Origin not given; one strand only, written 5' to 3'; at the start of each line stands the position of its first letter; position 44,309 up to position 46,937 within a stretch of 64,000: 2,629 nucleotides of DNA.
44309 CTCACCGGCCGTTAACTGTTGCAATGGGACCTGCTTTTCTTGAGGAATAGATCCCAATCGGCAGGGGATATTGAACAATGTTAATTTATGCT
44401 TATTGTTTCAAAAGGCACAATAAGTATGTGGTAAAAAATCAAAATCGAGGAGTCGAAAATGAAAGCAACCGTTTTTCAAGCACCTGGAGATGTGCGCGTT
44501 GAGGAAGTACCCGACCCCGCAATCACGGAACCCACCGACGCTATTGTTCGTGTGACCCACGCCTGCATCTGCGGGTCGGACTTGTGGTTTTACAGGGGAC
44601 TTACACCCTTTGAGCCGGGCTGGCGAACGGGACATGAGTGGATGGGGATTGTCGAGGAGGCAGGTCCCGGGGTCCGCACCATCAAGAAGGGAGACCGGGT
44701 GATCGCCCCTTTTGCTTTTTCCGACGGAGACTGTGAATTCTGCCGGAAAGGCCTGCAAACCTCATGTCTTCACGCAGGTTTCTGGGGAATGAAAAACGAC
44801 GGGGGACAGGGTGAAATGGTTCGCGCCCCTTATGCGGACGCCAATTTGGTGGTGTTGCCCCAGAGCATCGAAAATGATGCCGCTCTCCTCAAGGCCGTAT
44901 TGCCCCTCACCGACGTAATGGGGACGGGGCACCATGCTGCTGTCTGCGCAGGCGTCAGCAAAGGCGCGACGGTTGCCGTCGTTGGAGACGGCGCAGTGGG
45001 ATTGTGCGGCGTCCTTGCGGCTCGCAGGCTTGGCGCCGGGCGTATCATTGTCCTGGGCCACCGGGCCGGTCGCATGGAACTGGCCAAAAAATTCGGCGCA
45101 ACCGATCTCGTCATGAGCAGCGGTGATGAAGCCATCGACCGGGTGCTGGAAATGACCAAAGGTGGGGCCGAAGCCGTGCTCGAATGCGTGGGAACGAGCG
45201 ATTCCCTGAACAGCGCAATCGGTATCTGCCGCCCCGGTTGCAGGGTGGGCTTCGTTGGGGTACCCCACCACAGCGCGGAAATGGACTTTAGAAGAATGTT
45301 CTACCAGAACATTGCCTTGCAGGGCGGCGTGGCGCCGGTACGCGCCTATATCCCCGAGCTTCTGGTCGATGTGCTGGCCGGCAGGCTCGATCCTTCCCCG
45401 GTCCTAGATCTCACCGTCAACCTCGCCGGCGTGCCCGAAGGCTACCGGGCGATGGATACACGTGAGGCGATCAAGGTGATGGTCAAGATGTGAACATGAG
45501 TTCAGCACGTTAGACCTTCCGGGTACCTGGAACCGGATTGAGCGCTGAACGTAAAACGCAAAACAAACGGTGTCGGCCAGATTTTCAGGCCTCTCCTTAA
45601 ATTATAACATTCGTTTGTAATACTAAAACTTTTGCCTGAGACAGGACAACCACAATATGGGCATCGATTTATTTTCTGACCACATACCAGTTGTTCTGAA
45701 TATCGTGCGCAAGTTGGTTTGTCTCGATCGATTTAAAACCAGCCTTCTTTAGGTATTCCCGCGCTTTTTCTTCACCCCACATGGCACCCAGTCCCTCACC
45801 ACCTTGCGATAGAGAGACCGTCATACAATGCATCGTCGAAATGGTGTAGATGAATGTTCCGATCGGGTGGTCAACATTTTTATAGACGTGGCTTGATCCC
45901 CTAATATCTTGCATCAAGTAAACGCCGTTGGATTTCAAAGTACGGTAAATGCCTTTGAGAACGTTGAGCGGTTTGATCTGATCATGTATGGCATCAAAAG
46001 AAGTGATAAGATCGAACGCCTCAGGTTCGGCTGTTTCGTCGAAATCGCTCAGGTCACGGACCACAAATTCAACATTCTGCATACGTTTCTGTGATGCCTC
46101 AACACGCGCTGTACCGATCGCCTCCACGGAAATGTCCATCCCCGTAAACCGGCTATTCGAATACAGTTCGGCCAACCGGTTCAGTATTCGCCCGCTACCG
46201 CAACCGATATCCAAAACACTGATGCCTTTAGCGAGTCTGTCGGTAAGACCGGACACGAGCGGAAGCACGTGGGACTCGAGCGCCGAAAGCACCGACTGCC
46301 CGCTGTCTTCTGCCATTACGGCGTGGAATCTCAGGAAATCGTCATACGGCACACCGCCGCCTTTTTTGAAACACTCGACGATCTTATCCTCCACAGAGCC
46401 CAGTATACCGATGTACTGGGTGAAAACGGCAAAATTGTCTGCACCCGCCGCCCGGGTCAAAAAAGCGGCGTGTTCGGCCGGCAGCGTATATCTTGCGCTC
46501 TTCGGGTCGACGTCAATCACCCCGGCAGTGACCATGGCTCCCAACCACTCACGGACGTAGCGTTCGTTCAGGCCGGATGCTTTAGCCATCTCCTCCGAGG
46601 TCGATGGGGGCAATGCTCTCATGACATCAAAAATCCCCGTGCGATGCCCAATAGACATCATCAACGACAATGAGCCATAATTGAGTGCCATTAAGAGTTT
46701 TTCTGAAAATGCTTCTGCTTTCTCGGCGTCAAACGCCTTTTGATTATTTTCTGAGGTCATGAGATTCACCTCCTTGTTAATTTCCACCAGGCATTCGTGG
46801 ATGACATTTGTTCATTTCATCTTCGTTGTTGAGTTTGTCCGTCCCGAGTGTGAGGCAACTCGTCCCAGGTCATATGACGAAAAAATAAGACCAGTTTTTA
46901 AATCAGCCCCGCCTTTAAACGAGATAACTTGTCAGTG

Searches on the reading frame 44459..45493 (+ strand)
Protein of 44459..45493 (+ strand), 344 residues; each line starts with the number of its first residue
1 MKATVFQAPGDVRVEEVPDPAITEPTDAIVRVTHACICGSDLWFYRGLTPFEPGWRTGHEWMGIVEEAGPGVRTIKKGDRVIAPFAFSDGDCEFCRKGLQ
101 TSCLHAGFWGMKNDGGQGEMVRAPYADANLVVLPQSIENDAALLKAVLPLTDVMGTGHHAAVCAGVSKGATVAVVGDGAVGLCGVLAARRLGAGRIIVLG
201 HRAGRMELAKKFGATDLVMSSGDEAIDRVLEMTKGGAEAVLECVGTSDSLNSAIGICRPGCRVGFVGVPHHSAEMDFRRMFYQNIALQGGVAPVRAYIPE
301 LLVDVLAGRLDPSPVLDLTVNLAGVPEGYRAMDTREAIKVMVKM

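Call 6: search_protein_families(library=pfam, proteins=[window:44459-45493:+], max_evalue=0.01)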
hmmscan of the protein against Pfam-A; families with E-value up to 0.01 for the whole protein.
window:44459-45493:+ (344 aa): 2 families
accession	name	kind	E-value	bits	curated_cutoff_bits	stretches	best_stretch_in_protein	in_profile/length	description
PF00107.32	ADH_zinc_N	-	1e-23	84.1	31.8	1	179-300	1-122/129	Zinc-binding dehydrogenase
PF08240.17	ADH_N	-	9.8e-22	77.6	23.5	1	25-127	2-98/104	Alcohol dehydrogenase GroES-like domain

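Call 80: list_cluster_members(proteins=[window:44459-45493:+, window:41280-42221:-, window:45669-46787:-, window:47075-47554:-, P0003])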
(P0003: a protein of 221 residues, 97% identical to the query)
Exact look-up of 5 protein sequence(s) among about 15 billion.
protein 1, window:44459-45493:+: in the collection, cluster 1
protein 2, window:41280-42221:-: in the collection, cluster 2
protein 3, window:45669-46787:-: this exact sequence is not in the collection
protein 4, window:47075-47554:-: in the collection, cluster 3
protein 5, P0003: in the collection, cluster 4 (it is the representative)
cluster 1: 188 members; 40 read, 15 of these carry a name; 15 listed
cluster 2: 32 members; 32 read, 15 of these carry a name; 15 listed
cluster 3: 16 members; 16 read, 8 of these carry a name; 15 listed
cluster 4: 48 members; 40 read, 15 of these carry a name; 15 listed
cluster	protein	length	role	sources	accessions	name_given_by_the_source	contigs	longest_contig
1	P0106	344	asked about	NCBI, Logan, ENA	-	-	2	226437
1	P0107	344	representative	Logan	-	-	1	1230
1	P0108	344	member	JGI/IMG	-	threonine dehydrogenase-like Zn-dependent dehydrogenase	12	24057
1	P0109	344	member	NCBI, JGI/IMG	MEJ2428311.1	MAG: zinc-dependent alcohol dehydrogenase family protein [Deltaproteobacteria bacterium] | threonine dehydrogenase-like Zn-dependent dehydrogenase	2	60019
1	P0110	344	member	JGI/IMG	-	threonine dehydrogenase-like Zn-dependent dehydrogenase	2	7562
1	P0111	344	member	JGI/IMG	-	hypothetical protein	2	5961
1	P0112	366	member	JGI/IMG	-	threonine dehydrogenase-like Zn-dependent dehydrogenase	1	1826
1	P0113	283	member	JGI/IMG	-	hypothetical protein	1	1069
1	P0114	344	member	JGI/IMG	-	hypothetical protein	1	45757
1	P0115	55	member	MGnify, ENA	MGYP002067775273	FL=1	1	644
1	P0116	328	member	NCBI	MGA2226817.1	MAG: zinc-dependent alcohol dehydrogenase family protein, partial [Syntrophobacteraceae ...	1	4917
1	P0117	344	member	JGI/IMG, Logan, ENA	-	threonine dehydrogenase-like Zn-dependent dehydrogenase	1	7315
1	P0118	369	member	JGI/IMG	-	threonine dehydrogenase-like Zn-dependent dehydrogenase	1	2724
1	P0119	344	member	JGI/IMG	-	threonine dehydrogenase-like Zn-dependent dehydrogenase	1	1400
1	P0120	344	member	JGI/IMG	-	threonine dehydrogenase-like Zn-dependent dehydrogenase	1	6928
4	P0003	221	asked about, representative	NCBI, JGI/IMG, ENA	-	CheY-like chemotaxis protein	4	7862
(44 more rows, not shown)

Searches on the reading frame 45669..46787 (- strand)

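Call 6: search_protein_families(library=pfam, proteins=[window:45669-46787:-], max_evalue=0.01)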
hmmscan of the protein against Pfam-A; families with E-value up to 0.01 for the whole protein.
window:45669-46787:- (372 aa): 20 families
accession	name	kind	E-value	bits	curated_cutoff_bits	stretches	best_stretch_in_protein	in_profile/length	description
PF21320.3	HTH_65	-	4.1e-36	123.5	24.1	1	39-112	2-75/75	Rv2258c-like winged HTH domain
PF13847.12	Methyltransf_31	-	1.5e-27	96.5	27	1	187-304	3-121/145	Methyltransferase domain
PF13649.12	Methyltransf_25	-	2.7e-18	66.9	27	1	191-288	1-97/97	Methyltransferase domain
PF08242.18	Methyltransf_12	-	2.7e-17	63.8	30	1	192-289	1-97/98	Methyltransferase domain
PF08241.18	Methyltransf_11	-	3.5e-16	60.1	21.2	1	192-291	1-94/95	Methyltransferase domain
PF13489.12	Methyltransf_23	-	6.9e-15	55.6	27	1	181-352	16-160/164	Methyltransferase domain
PF05175.20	MTS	-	5.6e-09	36.3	23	1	181-272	27-113/170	Methyltransferase small domain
PF01209.24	Ubie_methyltran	-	2.6e-08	33.9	20.1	1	187-359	47-221/233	ubiE/COQ5 methyltransferase family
PF02353.26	CMAS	-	4.8e-08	33.1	27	1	184-313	59-185/273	Mycolic acid cyclopropane synthetase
PF02390.23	Methyltransf_4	-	5.6e-07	29.6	24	1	190-246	4-60/173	Putative methyltransferase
PF05219.18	DREV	-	5.2e-05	22.9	26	1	189-291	96-185/265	DREV methyltransferase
PF05401.17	NodS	-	7.1e-05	23.2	24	1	183-295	39-147/201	Nodulation protein S (NodS)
PF00891.24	Methyltransf_2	-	0.00019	21.3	22.3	1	189-292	64-164/210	O-methyltransferase domain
PF06080.18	DUF938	-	0.00025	21.3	27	1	175-285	12-126/202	Protein of unknown function (DUF938)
PF06325.19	PrmA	-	0.00032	20.7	22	1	182-262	156-231/296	Ribosomal protein L11 methyltransferase (PrmA)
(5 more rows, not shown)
